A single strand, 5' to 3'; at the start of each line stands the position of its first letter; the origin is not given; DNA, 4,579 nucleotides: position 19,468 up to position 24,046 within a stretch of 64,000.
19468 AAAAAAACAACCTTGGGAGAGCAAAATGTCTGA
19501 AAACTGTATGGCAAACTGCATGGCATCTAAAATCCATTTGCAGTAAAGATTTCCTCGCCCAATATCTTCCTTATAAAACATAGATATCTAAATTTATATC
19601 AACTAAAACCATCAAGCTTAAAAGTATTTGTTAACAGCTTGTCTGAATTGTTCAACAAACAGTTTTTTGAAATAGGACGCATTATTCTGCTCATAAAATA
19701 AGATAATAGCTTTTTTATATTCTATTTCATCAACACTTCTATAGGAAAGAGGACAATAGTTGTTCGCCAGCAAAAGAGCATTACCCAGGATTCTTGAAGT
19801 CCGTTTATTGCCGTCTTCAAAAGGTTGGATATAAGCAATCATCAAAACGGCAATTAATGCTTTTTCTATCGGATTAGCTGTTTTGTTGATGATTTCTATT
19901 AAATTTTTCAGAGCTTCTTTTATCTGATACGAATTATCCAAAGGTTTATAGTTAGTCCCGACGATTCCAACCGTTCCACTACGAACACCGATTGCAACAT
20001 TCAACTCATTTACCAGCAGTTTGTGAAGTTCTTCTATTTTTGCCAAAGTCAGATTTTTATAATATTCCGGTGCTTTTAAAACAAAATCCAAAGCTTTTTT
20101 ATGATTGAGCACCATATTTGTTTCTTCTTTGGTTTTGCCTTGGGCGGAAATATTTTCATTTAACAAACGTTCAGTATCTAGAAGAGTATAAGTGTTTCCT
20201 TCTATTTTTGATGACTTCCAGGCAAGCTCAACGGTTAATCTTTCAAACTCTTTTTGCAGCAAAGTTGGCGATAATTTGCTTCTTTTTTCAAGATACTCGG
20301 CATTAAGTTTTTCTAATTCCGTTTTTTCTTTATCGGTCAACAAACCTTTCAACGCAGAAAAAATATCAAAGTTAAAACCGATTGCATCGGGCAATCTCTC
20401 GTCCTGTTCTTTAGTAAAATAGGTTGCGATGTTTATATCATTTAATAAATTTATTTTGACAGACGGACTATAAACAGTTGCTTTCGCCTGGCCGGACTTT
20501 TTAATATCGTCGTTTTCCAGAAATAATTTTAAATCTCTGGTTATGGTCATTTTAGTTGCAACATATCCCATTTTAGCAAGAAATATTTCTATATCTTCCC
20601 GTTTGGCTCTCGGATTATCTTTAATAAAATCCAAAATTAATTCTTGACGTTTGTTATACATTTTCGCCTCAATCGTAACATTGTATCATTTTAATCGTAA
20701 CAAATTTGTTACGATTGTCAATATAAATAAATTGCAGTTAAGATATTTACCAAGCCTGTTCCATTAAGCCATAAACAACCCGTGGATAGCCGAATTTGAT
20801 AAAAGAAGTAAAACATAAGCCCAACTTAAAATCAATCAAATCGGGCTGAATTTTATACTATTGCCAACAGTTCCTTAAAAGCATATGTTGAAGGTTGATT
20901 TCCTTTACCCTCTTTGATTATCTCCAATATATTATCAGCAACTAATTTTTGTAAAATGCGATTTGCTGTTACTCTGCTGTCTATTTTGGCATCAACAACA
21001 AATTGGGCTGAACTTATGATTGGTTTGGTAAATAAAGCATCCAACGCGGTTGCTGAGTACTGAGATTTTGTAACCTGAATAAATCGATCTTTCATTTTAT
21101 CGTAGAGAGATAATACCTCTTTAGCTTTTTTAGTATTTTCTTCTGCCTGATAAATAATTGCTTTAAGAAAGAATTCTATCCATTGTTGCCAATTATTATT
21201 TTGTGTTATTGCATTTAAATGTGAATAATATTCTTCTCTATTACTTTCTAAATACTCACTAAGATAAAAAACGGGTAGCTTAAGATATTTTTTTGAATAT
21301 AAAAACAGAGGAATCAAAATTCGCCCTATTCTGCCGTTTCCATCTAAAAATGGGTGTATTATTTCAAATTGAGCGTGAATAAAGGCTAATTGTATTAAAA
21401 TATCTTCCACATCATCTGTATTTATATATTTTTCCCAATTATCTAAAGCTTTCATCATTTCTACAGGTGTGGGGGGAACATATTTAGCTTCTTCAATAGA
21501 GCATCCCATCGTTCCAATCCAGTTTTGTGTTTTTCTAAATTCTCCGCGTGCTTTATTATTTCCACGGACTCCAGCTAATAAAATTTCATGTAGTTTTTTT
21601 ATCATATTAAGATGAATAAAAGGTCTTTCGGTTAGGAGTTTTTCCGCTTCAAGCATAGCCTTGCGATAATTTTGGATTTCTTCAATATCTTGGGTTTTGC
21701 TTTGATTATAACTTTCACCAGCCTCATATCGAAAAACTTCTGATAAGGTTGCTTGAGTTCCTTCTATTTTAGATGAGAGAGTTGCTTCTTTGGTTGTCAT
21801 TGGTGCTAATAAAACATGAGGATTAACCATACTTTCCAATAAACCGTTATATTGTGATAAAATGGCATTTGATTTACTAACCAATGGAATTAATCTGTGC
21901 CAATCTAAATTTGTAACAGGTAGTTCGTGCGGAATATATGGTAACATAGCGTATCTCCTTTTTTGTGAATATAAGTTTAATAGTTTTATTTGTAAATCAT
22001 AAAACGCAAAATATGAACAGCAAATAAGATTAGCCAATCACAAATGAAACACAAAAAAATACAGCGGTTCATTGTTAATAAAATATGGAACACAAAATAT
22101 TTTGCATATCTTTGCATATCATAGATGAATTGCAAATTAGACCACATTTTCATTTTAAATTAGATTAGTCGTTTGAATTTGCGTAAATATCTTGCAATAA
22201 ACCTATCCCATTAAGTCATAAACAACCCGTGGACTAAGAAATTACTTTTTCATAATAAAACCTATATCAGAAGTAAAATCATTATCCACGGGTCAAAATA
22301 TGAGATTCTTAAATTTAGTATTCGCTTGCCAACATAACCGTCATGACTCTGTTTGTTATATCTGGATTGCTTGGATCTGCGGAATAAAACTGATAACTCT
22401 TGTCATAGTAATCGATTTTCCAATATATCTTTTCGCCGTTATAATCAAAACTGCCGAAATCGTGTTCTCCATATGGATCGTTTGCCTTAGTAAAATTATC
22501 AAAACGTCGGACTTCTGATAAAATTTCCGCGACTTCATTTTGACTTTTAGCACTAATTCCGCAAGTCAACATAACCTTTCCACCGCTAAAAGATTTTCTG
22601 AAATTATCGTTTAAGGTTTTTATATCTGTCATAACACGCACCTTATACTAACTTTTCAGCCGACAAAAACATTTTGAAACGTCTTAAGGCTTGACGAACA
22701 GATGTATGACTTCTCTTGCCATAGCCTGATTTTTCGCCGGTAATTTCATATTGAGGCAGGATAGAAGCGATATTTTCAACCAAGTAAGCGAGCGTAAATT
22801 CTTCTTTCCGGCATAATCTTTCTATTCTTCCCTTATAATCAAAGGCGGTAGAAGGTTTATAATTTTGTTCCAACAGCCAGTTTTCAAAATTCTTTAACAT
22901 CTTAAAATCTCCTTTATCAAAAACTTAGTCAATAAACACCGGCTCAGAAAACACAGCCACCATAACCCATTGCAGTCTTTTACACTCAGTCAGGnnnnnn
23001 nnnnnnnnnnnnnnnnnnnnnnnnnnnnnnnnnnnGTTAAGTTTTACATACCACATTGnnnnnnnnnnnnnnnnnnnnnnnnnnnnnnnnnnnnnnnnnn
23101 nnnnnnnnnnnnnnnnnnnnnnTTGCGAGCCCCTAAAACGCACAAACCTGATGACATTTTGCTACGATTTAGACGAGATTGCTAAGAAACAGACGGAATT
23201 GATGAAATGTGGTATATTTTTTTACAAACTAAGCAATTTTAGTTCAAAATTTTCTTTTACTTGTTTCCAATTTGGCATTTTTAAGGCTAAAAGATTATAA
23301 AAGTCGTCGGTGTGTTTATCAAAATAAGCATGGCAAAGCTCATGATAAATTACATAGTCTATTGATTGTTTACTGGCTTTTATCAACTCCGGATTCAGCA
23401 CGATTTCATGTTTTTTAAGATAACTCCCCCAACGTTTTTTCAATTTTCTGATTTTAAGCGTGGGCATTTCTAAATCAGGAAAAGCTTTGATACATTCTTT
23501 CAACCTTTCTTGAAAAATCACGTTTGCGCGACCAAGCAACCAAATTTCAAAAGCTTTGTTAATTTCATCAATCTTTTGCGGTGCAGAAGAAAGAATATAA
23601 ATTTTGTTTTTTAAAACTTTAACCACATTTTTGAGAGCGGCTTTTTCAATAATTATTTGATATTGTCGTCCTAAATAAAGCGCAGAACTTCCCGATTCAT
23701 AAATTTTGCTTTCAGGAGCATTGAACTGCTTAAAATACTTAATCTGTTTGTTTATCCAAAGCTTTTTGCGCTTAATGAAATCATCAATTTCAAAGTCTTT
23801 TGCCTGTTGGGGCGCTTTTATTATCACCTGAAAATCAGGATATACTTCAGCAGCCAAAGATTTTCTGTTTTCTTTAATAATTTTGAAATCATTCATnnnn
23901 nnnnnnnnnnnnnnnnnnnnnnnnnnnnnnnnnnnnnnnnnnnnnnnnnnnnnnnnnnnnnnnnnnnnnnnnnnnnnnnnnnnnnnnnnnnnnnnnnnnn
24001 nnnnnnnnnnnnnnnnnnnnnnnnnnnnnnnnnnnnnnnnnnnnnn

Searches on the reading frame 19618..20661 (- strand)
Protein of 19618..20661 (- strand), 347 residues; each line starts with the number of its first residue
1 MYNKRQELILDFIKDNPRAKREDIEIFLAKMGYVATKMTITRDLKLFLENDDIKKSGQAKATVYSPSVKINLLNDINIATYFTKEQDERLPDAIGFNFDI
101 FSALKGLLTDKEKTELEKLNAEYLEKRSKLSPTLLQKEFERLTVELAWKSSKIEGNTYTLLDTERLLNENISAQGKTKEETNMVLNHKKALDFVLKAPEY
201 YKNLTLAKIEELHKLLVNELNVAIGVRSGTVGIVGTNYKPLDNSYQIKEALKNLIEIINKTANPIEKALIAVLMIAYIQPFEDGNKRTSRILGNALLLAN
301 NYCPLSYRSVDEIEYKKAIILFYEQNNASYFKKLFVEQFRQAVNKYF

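Call 35: search_protein_families(library=pfam, proteins=[window:19618-20661:-], max_evalue=0.000001)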
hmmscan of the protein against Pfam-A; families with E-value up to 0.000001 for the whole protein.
window:19618-20661:- (347 aa): 1 family
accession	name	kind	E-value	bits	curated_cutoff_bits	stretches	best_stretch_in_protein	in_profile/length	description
PF02661.23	Fic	-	2.6e-13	51.1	24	1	204-297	2-93/93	Fic/DOC family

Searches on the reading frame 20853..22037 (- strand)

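Call 35: search_protein_families(library=pfam, proteins=[window:20853-22037:-], max_evalue=0.000001)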
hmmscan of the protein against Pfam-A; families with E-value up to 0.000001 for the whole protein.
window:20853-22037:- (394 aa): 2 families
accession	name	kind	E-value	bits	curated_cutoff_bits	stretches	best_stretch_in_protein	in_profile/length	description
PF13784.11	Fic_N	-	1.6e-22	79.8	26.7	1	52-131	3-80/82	Fic/DOC family N-terminal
PF02661.23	Fic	-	6.8e-21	75.4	24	1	142-246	3-93/93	Fic/DOC family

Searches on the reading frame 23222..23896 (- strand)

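Call 35: search_protein_families(library=pfam, proteins=[window:23222-23896:-], max_evalue=0.000001)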
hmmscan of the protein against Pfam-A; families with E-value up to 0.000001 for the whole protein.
window:23222-23896:- (224 aa): 2 families
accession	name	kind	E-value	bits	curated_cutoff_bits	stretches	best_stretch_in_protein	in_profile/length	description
PF01863.23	YgjP-like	-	7.8e-46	157.1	26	1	13-217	2-204/207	YgjP-like, metallopeptidase domain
PF10263.15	SprT-like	-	2.5e-07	30.9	25.6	1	145-192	19-74/108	SprT-like family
